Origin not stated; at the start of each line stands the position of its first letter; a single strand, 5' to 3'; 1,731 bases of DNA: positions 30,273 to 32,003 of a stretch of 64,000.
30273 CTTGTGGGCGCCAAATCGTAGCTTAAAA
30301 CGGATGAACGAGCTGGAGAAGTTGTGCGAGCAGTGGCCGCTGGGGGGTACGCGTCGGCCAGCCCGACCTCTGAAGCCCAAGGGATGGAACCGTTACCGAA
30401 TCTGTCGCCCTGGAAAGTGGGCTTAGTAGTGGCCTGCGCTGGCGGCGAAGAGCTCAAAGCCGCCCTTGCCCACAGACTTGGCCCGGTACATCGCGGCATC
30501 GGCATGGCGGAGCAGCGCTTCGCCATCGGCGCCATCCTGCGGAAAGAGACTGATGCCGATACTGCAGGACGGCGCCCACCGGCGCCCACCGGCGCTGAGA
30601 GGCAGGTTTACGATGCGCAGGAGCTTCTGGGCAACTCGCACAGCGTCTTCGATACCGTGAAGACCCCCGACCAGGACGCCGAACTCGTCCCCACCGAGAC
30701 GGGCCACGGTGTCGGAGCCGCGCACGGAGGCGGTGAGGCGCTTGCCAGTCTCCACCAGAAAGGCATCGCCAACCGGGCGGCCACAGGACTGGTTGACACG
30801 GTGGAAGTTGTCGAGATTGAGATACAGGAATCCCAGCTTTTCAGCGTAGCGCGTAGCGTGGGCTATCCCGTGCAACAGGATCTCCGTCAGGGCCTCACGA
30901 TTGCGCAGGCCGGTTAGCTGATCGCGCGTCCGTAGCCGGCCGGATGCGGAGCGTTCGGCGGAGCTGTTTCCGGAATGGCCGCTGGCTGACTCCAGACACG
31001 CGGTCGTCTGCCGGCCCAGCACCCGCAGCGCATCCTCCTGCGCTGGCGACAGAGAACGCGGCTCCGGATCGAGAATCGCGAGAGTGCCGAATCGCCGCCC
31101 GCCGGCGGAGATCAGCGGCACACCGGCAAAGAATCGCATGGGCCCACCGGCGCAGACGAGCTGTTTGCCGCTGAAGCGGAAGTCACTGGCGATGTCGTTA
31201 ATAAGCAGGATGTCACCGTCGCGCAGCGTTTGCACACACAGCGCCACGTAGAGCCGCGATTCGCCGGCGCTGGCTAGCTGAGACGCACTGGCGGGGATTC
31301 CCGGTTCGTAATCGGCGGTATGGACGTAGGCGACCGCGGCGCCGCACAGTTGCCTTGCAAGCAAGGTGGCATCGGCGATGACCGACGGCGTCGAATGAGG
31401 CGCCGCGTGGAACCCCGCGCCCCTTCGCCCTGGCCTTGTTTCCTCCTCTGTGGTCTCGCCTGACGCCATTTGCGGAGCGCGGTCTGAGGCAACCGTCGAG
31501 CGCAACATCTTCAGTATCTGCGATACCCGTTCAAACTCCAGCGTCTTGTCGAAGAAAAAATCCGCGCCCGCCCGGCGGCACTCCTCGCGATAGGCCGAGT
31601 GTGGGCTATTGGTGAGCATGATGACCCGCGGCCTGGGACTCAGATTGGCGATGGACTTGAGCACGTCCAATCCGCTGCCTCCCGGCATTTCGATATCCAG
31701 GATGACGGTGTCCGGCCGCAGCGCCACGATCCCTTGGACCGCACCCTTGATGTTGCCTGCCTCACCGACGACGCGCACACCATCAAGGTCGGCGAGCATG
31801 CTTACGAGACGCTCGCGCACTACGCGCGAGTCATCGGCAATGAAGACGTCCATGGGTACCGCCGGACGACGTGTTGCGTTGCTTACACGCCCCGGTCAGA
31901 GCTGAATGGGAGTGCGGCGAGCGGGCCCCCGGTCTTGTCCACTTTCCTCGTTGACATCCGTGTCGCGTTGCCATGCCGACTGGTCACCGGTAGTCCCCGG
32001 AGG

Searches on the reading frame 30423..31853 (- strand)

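Call 10: search_protein_families(library=pfam, proteins=[window:30423-31853:-])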
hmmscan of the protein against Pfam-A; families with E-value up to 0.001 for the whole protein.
window:30423-31853:- (476 aa): 4 families
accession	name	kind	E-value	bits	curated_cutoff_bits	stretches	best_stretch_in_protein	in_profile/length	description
PF00990.26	GGDEF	-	1.5e-37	129.3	23.8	1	310-463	3-159/161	Diguanylate cyclase, GGDEF domain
PF00072.30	Response_reg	-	4.2e-21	75.6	30.2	1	3-114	1-110/111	Response regulator receiver domain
PF13185.12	GAF_2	-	7.1e-12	46.1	28.6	1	163-288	12-136/136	GAF domain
PF01590.32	GAF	-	3.1e-11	44.4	22.4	1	160-283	7-129/133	GAF domain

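Call 11: search_protein_families(library=ncbifam, proteins=[window:30423-31853:-])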
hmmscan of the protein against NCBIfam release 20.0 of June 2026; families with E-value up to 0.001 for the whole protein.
window:30423-31853:- (476 aa): 69 families (the best 25 are shown)
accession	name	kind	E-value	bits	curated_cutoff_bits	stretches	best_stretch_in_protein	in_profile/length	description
NF007423.1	PRK09966.1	equivalog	3.1e-39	135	325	1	308-459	239-390/390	diguanylate cyclase DgcN/YfiN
NF007474.0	PRK10060.1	equivalog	4.9e-36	124.2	782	1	299-471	225-397/663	cyclic di-GMP phosphodiesterase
NF045675.1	PhdiestaseDibA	equivalog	1e-34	119.9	980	1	306-470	201-365/623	phosphodiesterase DibA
TIGR00254.1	GGDEF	domain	1.8e-33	115.6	37.4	1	308-467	5-165/168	diguanylate cyclase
NF007135.0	PRK09581.1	equivalog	3.4e-30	105.2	474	1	307-463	291-449/457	PleD family two-component system response regulator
NF053781.1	cdiGMPphdstlr2612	equivalog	4.9e-28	97.3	1600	1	310-471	842-1004/1268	Tlr1612 family c-di-GMP phosphodiesterase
NF051473.1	DigCycDgcsShew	equivalog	1.9e-27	96.4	400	1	311-468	138-290/291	diguanylate cyclase DgcS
NF038266.1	diguan_SiaD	equivalog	2.1e-26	92.8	290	1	308-463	94-249/252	biofilm regulation diguanylate cyclase SiaD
NF007298.0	PRK09776.1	equivalog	2.7e-26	91.8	1135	1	310-469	686-845/1111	diguanylate cyclase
NF047654.1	DiguCycDgcRLepto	equivalog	5.4e-24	84.6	500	2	309-463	134-290/295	diguanylate cyclase DgcR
NF007380.0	PRK09894.1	equivalog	1.3e-20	73.9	256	1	306-463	127-281/296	diguanylate cyclase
NF008467.0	PRK11359.1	equivalog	1.5e-20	72.8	857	1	306-471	374-533/800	oxygen-sensing cyclic-di-GMP phosphodiesterase DosP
NF007599.0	PRK10245.1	equivalog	9e-18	63.9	402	1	307-467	209-368/371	diguanylate cyclase AdrA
NF007018.1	PRK09483.1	equivalog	1e-15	58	280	1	2-140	3-144/217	UvrY/SirA/GacA family response regulator transcription factor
NF007935.0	PRK10651.1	equivalog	2.4e-15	56.3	250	1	3-115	9-121/216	two-component system response regulator NarL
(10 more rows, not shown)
